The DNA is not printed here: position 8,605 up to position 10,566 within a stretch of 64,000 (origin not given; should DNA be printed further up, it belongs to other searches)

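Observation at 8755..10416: A 553-aa protein with about seven treble-clef zinc-ribbon repeats around a Vsr/DUF559-like endonuclease core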

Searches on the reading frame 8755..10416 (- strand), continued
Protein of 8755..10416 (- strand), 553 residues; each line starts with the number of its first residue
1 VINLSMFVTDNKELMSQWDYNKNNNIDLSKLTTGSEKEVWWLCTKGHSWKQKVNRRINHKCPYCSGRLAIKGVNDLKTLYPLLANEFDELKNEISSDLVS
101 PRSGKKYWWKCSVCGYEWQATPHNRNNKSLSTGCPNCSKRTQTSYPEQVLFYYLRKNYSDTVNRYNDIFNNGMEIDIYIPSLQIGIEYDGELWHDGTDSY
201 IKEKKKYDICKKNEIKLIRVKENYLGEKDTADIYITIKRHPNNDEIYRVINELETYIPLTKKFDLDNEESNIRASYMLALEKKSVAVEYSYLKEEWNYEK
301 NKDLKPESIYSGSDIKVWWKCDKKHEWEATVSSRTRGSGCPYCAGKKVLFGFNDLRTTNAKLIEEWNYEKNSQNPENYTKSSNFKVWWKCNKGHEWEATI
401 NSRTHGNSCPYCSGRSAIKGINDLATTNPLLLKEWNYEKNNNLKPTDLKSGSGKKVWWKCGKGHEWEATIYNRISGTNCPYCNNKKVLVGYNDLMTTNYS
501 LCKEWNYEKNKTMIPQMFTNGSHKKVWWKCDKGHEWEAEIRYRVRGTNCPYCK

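Call 67: search_protein_families(library=pfam, alignment_id=A5, max_evalue=0.0001)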
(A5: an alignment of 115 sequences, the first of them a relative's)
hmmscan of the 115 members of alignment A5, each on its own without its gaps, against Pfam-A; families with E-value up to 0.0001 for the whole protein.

A. member 1, L085:4310-4996:+ (228 aa): 0 families

B. families by the number of members that match (of 115 scanned): 63 families (the first 25 are shown)
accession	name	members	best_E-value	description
PF00589.27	Phage_integrase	4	3.6e-33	Phage integrase family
PF00239.26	Resolvase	3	4.6e-41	Resolvase, N terminal domain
PF00520.37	Ion_trans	2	1.9e-31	Ion transport protein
PF07508.19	Recombinase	2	1.9e-26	Recombinase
PF07885.22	Ion_trans_2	2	4e-17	Ion channel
PF01381.28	HTH_3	2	9.9e-14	Helix-turn-helix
PF01844.29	HNH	2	1.1e-13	HNH endonuclease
PF14279.12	HNH_5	2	4.3e-13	HNH endonuclease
PF13651.11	EcoRI_methylase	1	5.7e-121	Adenine-specific methyltransferase EcoRI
PF00476.26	DNA_pol_A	1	2.8e-84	DNA polymerase family A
PF02896.24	PEP-utilizers_C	1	1.3e-80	PEP-utilising enzyme, PEP-binding domain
PF02826.25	2-Hacid_dh_C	1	8.7e-60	D-isomer specific 2-hydroxyacid dehydrogenase, NAD binding domain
PF10991.15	Enc34_ssDNA-bd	1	4e-59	Enterobacter phage Enc34, ssDNA-binding protein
PF01326.24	PPDK_N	1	2.7e-57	Pyruvate phosphate dikinase, AMP/ATP-binding domain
PF09551.15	Spore_II_R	1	1.6e-47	Stage II sporulation protein R (spore_II_R)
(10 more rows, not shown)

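Call 78: get_annotated_region(hit=H5, flank=4000)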
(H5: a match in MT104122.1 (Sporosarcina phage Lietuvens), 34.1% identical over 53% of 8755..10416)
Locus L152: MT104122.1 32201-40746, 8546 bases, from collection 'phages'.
description: Sporosarcina phage Lietuvens, complete genome.
organism: Sporosarcina phage Lietuvens (NCBI taxid 2713145)
taxonomy: Viruses; Duplodnaviria; Heunggongvirae; Uroviricota; Caudoviricetes
host: Sporosarcina aquimarina; source: ice-free soil sample (4-10 cm depth) collected near Rasmussen hut; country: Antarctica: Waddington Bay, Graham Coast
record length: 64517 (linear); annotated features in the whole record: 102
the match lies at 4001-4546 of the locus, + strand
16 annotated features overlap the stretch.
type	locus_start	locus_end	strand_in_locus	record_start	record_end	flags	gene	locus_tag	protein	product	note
CDS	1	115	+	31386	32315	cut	-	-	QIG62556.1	HNH endonuclease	ORF42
CDS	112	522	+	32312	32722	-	-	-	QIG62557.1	hypothetical protein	ORF43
CDS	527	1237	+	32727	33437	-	-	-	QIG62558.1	DNA replication protein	ORF44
CDS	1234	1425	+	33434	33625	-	-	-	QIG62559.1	hypothetical protein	ORF45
CDS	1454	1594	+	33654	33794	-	-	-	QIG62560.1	hypothetical protein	ORF46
CDS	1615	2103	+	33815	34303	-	-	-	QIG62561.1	hypothetical protein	ORF47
CDS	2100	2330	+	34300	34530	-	-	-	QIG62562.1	hypothetical protein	ORF48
CDS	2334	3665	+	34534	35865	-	-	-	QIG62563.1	DNA helicase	ORF49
CDS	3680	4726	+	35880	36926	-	-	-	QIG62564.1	protein of unknown function DUF4379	ORF50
CDS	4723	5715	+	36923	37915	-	-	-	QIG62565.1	DNA primase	ORF51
CDS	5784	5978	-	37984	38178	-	-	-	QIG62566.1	HTH domain-containing protein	ORF52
CDS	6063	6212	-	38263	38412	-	-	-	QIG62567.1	hypothetical protein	ORF53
CDS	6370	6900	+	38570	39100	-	-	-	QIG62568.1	hypothetical protein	ORF54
CDS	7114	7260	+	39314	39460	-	-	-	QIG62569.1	hypothetical protein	ORF55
CDS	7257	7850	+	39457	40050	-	-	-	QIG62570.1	hypothetical protein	ORF56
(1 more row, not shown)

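Call 79: get_annotated_region(hit=H1, flank=4500)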
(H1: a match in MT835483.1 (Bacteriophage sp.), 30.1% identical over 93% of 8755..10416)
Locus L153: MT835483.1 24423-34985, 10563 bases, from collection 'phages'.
description: UNVERIFIED: Bacteriophage sp. clone scaffold_19 genomic sequence.
organism: Bacteriophage sp. (NCBI taxid 38018)
taxonomy: Viruses
host: -; source: human fecal samples; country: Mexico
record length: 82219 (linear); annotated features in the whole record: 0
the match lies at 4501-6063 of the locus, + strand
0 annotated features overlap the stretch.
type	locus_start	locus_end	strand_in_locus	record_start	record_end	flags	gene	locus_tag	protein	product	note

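Call 83: search_protein_families(library=phrogs, proteins=[L153:15-1412:+, L153:1424-2224:+, L153:2632-3156:+, L153:3160-4194:+, L153:6495-6884:+, L153:6871-7239:+, L153:7236-8924:+, L153:9482-10339:+], max_evalue=0.00001)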
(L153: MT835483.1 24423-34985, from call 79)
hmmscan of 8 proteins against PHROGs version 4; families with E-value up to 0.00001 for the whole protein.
L153:15-1412:+ (465 aa): 3 families
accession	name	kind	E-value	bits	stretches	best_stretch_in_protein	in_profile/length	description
phrog_16694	-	unknown function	1.5e-18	67.2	1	10-85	605-674/1010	-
phrog_16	-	DNA, RNA and nucleotide metabolism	2.1e-14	53.7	1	14-106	536-619/986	DNA helicase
phrog_9690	-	DNA, RNA and nucleotide metabolism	6.1e-07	29.8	1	25-86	215-269/306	DNA helicase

L153:1424-2224:+ (266 aa): 1 family
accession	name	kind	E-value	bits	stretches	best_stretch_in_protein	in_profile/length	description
phrog_7816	-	unknown function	2.5e-10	40.3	1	7-178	60-228/739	-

L153:2632-3156:+ (174 aa): 0 families

L153:3160-4194:+ (344 aa): 1 family
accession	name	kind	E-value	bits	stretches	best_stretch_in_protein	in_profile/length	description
phrog_2640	-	other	8.3e-69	233.1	1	1-334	1-336/345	zinc containing alcohol dehydrogenase superfamily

L153:6495-6884:+ (129 aa): 0 families

L153:6871-7239:+ (122 aa): 1 family
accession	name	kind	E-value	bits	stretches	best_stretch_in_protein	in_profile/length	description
phrog_623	-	integration and excision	1.3e-20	75.4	1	1-112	127-236/259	transposase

L153:7236-8924:+ (562 aa): 6 families
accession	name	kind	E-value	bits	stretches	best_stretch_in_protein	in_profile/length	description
phrog_688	-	integration and excision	6.8e-101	339.4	1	34-545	8-512/517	transposase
phrog_16716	-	unknown function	8.2e-39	134.7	1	254-490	2-241/254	-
phrog_1631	-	integration and excision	5.7e-38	131.3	1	383-544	5-161/167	transposase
phrog_10278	-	unknown function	5.1e-19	69.8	1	231-420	6-196/197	-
phrog_4853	-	unknown function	2.1e-10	41.3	1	479-542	3-63/71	-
phrog_25074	-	unknown function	3.1e-06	28.2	0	230-286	3-58/60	-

L153:9482-10339:+ (285 aa): 0 families
